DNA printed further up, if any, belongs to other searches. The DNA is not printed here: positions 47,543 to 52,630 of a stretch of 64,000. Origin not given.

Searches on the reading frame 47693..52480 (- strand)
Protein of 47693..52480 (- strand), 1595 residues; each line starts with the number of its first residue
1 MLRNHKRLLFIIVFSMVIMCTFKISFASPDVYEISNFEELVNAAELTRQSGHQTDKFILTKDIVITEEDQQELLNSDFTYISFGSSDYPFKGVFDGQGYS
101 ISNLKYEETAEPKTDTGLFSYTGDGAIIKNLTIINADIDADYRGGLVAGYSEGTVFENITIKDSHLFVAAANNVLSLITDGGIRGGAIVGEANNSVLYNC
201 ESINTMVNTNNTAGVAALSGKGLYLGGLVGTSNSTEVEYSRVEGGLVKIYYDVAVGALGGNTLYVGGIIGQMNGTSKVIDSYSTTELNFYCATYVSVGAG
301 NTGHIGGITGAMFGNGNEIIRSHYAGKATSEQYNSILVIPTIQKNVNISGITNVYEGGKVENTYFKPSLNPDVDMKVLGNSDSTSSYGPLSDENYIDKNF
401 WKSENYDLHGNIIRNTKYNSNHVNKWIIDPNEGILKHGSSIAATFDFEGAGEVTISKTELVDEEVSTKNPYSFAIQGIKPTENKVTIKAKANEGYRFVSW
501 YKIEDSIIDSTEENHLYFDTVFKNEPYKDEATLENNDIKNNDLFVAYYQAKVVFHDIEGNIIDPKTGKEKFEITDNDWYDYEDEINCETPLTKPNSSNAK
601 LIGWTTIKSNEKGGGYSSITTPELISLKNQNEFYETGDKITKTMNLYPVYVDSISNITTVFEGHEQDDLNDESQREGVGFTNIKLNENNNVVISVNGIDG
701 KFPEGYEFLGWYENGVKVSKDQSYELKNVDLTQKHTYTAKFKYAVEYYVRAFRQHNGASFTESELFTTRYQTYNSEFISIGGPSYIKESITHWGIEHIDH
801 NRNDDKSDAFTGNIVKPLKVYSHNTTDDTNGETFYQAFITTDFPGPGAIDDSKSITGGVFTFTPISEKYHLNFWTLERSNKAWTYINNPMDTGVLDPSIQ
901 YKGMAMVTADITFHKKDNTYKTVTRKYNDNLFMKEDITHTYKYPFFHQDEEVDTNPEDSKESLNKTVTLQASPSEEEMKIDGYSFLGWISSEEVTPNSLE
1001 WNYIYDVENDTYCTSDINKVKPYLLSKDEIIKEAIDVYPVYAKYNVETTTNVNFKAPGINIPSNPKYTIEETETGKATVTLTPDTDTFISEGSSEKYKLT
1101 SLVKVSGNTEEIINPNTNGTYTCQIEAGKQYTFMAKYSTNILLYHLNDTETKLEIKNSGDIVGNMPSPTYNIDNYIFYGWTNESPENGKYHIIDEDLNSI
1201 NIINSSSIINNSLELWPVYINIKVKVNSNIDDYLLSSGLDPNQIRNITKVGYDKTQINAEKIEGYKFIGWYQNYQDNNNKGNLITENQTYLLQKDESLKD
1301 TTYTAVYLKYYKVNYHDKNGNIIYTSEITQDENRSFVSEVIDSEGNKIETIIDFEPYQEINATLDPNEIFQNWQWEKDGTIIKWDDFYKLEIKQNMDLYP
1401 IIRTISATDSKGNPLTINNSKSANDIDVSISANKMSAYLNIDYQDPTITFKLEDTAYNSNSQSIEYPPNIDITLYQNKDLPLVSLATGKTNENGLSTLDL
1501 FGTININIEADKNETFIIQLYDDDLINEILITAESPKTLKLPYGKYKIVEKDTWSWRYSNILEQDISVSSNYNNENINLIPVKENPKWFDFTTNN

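Call 102: search_protein_families(library=pfam, proteins=[window:47693-52480:-], max_evalue=0.001)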
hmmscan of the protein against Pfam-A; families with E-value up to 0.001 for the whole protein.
window:47693-52480:- (1595 aa): 1 family
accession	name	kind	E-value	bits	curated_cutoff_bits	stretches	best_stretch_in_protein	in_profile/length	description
PF18998.6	Flg_new_2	-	7.1e-10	39.2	23.6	0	483-514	23-53/73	Divergent InlB B-repeat domain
